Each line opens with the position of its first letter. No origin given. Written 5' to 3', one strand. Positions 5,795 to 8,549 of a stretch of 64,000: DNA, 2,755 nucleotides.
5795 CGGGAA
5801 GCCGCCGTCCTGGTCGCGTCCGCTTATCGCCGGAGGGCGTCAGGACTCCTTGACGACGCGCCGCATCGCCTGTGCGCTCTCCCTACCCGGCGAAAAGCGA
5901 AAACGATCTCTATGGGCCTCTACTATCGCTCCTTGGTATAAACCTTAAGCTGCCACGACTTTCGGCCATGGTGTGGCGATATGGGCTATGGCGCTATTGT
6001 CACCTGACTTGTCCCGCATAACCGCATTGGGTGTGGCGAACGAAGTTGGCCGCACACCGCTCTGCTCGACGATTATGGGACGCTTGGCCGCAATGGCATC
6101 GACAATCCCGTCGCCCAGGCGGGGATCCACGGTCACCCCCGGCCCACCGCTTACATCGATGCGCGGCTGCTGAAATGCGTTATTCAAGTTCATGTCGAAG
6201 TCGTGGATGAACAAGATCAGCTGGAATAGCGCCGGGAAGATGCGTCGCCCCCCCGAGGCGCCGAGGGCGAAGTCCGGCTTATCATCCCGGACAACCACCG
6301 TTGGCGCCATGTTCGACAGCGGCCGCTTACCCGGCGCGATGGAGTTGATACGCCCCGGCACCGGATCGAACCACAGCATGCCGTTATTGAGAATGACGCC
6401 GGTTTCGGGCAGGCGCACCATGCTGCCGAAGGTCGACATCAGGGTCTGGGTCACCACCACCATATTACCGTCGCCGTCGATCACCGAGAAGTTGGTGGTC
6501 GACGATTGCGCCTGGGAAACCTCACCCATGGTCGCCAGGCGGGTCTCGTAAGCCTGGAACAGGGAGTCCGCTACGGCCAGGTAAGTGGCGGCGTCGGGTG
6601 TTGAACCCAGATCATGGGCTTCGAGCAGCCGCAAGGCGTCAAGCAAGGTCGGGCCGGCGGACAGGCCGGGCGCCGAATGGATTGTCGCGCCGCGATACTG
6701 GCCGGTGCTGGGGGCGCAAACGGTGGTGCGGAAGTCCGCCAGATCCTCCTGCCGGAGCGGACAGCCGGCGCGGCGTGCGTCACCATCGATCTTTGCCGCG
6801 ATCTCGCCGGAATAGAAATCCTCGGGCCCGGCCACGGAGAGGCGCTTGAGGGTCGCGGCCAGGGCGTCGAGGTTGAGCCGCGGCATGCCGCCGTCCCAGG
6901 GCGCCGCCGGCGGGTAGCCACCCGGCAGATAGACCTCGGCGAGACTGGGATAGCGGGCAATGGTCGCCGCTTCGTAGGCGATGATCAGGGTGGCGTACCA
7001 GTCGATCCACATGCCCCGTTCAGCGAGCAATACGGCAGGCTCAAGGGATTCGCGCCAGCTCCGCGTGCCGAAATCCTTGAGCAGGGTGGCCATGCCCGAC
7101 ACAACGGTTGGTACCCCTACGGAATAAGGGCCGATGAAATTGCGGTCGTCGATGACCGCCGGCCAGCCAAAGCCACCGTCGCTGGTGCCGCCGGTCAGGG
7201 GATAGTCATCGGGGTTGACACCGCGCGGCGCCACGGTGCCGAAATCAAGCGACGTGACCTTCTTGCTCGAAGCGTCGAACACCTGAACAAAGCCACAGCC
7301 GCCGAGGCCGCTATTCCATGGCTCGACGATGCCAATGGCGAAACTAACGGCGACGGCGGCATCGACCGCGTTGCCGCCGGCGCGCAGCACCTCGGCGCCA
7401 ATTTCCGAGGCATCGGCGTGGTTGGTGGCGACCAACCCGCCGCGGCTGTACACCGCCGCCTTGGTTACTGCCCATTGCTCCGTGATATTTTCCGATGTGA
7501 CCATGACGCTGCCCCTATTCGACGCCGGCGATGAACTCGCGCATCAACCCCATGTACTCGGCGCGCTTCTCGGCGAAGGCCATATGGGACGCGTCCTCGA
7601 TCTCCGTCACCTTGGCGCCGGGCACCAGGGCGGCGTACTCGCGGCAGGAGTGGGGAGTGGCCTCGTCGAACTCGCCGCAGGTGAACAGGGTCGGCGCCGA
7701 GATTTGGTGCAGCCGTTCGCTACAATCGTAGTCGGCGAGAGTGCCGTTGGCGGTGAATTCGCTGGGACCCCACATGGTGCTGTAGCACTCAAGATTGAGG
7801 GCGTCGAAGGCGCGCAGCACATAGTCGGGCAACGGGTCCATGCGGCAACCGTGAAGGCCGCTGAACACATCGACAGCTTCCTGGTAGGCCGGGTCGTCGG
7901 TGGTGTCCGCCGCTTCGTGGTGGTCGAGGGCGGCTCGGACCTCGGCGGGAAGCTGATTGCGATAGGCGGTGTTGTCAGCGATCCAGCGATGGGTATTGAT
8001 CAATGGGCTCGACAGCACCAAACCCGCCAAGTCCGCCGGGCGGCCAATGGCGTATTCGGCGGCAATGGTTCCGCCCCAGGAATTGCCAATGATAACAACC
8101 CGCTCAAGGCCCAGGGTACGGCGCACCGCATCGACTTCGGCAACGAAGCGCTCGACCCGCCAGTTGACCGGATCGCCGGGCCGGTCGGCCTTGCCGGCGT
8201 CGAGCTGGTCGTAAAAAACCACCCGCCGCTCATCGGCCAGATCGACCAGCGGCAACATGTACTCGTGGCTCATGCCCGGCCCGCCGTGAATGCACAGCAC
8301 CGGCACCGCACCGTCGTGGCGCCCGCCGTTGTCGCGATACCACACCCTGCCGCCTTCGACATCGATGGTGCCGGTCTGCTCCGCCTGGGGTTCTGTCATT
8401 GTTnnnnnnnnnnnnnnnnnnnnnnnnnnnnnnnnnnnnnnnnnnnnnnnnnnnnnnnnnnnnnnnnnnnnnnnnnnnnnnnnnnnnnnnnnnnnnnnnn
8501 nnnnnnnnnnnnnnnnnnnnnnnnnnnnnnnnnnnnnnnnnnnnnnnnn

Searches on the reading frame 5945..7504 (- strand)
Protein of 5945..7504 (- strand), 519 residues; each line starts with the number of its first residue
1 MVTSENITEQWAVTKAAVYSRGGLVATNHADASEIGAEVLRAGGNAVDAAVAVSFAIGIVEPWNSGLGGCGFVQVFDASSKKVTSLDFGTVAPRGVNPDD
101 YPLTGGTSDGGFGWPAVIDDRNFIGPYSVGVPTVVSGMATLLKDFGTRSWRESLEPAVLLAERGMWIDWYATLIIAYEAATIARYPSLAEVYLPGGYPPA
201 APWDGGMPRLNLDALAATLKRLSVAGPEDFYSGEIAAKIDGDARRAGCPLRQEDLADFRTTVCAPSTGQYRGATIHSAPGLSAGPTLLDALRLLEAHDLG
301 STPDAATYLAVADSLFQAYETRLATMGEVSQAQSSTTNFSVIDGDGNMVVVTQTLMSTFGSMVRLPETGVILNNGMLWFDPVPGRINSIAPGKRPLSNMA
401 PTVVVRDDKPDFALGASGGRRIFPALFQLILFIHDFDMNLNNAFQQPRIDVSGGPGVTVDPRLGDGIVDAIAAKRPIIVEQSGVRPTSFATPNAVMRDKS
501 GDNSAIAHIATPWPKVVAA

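Call 55: search_protein_families(library=ncbifam, proteins=[window:5945-7504:-], max_evalue=0.00001)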
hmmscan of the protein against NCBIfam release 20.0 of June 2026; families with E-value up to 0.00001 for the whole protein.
window:5945-7504:- (519 aa): 2 families
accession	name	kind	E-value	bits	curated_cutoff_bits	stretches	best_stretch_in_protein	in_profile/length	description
TIGR00066.1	g_glut_trans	equivalog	3e-91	306.5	357.85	2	23-329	1-298/518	gamma-glutamyltransferase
NF007187.0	PRK09615.1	equivalog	6.4e-60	203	990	2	18-301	45-315/581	gamma-glutamyltransferase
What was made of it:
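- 5945..7504 (-): Next co-oriented gene: gamma-glutamyltransferase-like protein. TIGR00066 at 306 bits, below the 358 cutoff (call 55).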

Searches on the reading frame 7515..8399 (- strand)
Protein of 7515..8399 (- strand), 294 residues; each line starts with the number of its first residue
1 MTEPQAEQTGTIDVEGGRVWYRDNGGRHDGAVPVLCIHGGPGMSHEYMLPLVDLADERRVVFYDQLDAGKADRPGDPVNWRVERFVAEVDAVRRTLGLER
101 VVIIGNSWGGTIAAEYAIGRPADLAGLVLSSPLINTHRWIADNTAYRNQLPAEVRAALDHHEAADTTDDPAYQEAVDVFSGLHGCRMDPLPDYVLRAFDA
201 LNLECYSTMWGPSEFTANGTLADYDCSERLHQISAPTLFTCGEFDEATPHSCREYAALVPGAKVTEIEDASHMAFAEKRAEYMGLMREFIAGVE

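Call 55: search_protein_families(library=ncbifam, proteins=[window:7515-8399:-], max_evalue=0.00001)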
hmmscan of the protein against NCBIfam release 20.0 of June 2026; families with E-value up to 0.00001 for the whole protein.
window:7515-8399:- (294 aa): 19 families
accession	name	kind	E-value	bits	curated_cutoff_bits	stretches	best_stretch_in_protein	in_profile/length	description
TIGR01250.1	pro_imino_pep_2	subfamily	8e-86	288.2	167.65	1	9-290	4-287/288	proline iminopeptidase-family hydrolase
NF045948.1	ProImpepThrmp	equivalog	2.3e-62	211.1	500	1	10-291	5-288/291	proline iminopeptidase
NF045945.1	ProImpepLactob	equivalog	2.6e-53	181.4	400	1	9-290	5-290/293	proline iminopeptidase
NF051488.1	bifunc_PcaDC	exception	9e-21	74.4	390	2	219-291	178-251/375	bifunctional 3-oxoadipate enol-lactonase/4-carboxymuconolactone decarboxylase PcaDC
TIGR02427.1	protocat_pcaD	equivalog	2.8e-20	72.7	255.85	1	220-290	179-250/251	3-oxoadipate enol-lactonase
NF051487.1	bifunc_PcaCD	exception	3.7e-19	69.1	430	2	220-291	340-412/413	bifunctional 4-carboxymuconolactone decarboxylase/3-oxoadipate enol-lactonase PcaCD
TIGR01249.1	pro_imino_pep_1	equivalog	5.2e-16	58.7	259.75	1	8-131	5-127/307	prolyl aminopeptidase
TIGR03695.1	menH_SHCHC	equivalog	1.3e-15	57.5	208.55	2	34-131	5-103/252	2-succinyl-6-hydroxy-2,4-cyclohexadiene-1-carboxylate synthase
NF002938.0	PRK03592.1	equivalog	9.5e-14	51.4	241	1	6-141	9-138/298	haloalkane dehalogenase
NF011457.0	PRK14875.1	equivalog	6.3e-13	48.4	307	1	7-132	110-231/372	acetoin dehydrogenase dihydrolipoyllysine-residue acetyltransferase subunit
NF045632.1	hydroxlase_HsaD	equivalog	4.3e-12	45.6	400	1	10-132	15-137/290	4,5:9,10-diseco-3-hydroxy-5,9,17-trioxoandrosta-1(10),2-diene-4-oate hydrolase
NF002043.0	PRK00870.1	subfamily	5.5e-12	45.7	265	1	18-134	35-150/302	haloalkane dehalogenase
NF002873.0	PRK03204.1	equivalog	6.5e-12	45.4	466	1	13-146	20-144/286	haloalkane dehalogenase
TIGR03611.1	RutD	equivalog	2.5e-10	40.2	238.5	1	28-129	10-110/258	pyrimidine utilization protein D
TIGR03056.1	bchO_mg_che_rel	equivalog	1.9e-09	36.9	172.55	0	6-119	5-115/278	alpha/beta fold hydrolase BchO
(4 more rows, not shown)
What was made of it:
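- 7515..8399 (-): Downstream co-oriented gene starting 5 nt after the Rieske stop codon (4-nt intergenic gap): proline iminopeptidase-family alpha/beta hydrolase, probably in the same operon. TIGR01250 at 288 bits against cutoff 167.65 (call 55).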
